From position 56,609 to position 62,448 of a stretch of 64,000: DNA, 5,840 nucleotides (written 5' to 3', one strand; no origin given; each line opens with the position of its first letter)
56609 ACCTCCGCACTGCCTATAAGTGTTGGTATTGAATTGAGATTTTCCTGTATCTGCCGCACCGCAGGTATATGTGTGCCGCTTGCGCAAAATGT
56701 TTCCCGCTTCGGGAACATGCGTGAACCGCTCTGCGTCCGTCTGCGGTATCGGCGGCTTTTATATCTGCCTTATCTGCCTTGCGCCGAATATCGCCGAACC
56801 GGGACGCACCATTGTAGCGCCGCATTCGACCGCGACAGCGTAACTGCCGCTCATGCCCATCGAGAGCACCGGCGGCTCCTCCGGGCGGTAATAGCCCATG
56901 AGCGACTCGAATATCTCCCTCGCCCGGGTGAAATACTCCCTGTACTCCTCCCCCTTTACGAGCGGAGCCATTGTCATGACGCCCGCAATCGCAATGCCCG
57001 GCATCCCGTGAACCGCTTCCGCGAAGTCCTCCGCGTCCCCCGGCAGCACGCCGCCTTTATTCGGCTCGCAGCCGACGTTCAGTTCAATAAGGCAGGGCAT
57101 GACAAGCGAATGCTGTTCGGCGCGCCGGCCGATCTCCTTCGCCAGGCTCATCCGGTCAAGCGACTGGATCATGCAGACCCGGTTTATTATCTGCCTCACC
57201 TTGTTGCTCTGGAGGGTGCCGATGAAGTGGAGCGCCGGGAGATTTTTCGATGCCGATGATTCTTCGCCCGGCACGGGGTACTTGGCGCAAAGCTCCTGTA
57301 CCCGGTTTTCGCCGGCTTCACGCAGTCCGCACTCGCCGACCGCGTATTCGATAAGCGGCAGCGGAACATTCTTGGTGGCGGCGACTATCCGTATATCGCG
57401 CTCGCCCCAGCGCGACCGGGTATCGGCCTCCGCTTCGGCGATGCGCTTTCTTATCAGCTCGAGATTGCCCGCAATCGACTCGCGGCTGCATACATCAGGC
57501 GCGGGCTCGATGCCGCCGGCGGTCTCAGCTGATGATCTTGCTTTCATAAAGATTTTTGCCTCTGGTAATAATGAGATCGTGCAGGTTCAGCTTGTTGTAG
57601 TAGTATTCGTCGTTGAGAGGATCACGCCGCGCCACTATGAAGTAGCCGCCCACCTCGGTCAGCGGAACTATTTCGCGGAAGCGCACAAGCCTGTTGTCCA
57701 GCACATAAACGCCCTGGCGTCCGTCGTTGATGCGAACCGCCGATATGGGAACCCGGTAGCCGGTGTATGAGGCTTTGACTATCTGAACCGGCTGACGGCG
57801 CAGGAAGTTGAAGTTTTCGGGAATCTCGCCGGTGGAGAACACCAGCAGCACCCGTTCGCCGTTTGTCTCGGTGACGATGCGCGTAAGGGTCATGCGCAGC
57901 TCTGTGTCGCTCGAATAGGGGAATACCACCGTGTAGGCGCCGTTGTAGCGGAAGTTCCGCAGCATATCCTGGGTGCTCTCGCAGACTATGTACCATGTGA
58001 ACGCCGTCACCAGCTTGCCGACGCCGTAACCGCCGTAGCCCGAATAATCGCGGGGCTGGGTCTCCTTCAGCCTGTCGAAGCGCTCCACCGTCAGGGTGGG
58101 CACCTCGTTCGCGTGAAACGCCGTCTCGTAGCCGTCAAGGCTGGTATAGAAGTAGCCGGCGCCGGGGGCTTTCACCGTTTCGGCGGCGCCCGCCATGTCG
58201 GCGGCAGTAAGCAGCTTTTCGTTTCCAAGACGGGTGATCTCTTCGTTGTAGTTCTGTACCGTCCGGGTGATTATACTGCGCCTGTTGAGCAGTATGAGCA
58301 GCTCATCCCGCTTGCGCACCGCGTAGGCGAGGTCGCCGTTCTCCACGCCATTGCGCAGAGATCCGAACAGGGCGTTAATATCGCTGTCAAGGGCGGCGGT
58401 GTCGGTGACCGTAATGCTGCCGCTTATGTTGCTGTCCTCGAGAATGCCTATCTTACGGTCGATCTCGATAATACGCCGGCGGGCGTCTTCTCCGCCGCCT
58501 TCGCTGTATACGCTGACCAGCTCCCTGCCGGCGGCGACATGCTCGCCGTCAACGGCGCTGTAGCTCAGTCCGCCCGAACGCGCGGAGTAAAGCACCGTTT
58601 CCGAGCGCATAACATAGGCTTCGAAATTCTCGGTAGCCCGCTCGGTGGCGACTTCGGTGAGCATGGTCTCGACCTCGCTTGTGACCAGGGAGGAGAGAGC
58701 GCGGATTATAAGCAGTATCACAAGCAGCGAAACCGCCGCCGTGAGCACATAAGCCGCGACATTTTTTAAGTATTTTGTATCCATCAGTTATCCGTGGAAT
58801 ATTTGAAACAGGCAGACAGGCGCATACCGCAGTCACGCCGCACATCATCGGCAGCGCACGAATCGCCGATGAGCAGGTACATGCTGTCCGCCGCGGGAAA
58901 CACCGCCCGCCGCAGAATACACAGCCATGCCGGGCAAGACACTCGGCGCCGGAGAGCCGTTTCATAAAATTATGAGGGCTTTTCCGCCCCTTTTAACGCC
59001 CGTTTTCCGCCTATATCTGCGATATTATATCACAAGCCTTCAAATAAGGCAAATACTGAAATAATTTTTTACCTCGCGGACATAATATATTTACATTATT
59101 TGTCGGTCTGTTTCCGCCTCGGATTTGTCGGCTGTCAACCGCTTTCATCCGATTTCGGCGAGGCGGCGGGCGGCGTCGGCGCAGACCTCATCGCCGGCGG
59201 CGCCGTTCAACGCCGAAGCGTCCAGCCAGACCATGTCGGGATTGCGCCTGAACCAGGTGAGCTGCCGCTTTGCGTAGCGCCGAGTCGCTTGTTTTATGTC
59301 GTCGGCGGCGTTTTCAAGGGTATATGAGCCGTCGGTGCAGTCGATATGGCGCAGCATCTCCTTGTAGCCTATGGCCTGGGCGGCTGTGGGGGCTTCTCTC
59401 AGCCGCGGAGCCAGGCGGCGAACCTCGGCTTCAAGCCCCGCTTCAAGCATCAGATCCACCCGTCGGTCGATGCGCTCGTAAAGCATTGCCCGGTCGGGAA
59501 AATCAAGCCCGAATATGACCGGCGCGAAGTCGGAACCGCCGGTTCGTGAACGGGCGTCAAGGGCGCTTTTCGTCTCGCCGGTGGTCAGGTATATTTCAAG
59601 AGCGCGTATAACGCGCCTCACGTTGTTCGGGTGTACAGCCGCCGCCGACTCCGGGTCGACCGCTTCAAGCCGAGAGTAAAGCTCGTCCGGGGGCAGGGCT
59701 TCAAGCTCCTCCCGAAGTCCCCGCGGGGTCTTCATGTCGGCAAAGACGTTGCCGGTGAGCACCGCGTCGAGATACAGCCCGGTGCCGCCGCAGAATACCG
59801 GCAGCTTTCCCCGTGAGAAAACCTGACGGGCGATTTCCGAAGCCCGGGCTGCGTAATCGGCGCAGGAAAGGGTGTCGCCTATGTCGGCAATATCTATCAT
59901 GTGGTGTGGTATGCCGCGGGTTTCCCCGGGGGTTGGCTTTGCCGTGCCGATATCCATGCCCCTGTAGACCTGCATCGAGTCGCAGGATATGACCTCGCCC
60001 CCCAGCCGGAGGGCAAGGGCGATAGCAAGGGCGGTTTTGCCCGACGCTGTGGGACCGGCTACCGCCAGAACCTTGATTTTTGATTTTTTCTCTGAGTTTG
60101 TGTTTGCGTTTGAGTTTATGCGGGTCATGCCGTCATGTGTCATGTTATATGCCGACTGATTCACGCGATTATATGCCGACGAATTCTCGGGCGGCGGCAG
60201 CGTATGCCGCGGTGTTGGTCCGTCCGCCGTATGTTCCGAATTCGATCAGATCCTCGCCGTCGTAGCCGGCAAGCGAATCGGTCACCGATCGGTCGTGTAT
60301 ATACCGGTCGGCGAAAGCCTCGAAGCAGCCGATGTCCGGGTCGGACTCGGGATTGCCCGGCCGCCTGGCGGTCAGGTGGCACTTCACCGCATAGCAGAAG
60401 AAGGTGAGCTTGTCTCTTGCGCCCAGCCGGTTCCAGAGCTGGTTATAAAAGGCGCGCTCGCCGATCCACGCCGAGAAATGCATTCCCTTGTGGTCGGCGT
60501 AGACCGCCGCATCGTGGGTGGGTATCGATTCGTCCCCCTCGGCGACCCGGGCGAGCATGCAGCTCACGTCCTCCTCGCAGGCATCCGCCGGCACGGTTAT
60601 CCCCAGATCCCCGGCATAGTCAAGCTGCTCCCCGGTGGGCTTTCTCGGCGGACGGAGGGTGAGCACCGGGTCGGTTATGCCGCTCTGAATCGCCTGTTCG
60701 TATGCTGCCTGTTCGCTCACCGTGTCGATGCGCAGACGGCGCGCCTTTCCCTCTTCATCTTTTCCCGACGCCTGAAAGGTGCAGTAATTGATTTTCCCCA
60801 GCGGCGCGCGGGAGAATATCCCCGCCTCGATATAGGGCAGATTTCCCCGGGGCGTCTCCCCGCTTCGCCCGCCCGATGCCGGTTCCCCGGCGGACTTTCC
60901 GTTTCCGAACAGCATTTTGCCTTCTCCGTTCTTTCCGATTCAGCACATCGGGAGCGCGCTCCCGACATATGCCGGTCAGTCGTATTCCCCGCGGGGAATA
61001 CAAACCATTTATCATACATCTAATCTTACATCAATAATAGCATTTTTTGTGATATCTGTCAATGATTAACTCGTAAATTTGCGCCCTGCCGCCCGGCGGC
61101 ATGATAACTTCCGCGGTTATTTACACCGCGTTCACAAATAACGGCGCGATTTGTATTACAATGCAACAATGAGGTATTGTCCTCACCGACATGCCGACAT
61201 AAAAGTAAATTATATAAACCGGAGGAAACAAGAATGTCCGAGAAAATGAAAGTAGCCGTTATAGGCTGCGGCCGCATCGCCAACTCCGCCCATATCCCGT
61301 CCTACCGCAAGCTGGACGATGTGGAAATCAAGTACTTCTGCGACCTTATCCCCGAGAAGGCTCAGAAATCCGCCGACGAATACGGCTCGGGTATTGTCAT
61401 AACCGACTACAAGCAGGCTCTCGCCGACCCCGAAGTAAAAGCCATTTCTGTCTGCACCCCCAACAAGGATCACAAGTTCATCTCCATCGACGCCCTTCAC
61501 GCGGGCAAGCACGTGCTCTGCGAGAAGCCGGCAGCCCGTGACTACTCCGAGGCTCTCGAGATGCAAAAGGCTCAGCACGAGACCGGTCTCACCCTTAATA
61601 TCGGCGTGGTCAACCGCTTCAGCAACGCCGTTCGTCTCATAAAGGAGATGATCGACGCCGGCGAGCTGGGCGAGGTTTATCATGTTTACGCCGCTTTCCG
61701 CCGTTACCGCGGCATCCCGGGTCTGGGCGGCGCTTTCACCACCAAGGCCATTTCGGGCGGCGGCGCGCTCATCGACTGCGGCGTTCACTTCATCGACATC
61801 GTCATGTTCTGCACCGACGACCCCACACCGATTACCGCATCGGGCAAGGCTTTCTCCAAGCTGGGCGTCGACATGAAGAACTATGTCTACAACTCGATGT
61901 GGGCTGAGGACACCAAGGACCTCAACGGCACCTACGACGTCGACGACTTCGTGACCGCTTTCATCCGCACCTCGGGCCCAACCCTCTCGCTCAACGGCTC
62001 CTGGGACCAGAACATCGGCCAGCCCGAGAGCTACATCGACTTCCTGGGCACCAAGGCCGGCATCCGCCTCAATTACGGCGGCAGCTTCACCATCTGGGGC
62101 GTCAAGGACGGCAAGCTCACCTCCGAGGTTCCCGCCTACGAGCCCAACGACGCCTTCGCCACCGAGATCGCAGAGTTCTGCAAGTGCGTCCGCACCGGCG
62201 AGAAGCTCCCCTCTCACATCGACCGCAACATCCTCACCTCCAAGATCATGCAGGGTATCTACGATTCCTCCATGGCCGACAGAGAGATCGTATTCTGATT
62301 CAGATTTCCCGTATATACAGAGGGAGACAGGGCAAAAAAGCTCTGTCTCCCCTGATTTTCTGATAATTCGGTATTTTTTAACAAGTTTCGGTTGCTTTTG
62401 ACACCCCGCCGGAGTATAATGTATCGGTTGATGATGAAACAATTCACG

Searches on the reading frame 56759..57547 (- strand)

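Call 67: search_protein_families(library=pfam, proteins=[window:56759-57547:-], max_evalue=0.001)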
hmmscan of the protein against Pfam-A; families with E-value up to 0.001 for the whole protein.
window:56759-57547:- (262 aa): 1 family
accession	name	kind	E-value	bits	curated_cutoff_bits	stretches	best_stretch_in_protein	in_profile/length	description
PF01168.26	Ala_racemase_N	-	3.5e-18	66.6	24.1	1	73-257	46-219/220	Alanine racemase, N-terminal domain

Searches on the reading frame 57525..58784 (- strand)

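Call 67: search_protein_families(library=pfam, proteins=[window:57525-58784:-], max_evalue=0.001)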
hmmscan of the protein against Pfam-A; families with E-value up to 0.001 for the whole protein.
window:57525-58784:- (419 aa): 1 family
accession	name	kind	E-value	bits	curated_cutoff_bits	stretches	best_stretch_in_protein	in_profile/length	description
PF12700.13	HlyD_2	-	4.9e-46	157.7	25.1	1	14-417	19-415/416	HlyD family secretion protein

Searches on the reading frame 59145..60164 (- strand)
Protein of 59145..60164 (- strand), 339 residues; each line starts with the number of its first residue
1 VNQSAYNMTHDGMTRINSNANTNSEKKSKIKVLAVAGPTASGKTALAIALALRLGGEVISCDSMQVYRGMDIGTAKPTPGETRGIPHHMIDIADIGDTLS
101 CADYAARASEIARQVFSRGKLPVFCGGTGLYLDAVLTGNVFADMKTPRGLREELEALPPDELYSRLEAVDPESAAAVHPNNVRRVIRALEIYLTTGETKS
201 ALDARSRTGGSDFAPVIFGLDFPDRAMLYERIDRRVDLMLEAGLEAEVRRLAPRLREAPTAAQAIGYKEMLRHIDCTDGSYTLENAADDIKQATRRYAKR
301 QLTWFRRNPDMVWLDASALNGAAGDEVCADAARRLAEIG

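Call 67: search_protein_families(library=pfam, proteins=[window:59145-60164:-], max_evalue=0.001)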
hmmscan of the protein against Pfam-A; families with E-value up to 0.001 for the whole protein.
window:59145-60164:- (339 aa): 2 families
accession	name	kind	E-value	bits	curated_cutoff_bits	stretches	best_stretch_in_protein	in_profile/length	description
PF01715.23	IPPT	-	3.3e-82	276.3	23.6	1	65-307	1-242/243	IPP transferase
PF01745.22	IPT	-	8.2e-09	35.7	20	1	31-88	2-59/233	Isopentenyl transferase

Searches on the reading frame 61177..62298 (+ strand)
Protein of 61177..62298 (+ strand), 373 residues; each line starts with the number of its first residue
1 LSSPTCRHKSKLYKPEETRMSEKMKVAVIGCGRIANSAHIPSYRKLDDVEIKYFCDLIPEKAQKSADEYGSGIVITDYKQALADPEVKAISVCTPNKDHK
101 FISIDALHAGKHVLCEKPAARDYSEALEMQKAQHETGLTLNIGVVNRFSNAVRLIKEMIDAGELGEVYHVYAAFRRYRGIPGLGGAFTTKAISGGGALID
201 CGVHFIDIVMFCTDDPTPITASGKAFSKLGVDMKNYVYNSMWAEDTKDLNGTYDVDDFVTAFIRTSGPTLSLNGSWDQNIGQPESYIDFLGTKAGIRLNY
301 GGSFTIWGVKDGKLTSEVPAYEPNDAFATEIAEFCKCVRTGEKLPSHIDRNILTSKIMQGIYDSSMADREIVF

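Call 67: search_protein_families(library=pfam, proteins=[window:61177-62298:+], max_evalue=0.001)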
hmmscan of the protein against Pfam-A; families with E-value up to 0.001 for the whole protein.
window:61177-62298:+ (373 aa): 3 families
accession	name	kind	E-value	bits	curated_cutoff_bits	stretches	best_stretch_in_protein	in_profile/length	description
PF01408.29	GFO_IDH_MocA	-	2.9e-24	86.5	24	1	24-142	1-118/120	Oxidoreductase family, NAD-binding Rossmann fold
PF22725.1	GFO_IDH_MocA_C3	-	1.5e-20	73.8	27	1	153-296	2-123/124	GFO/IDH/MocA C-terminal domain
PF02894.22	GFO_IDH_MocA_C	-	1.1e-06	29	22.9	1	156-366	1-211/218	Oxidoreductase family, C-terminal alpha/beta domain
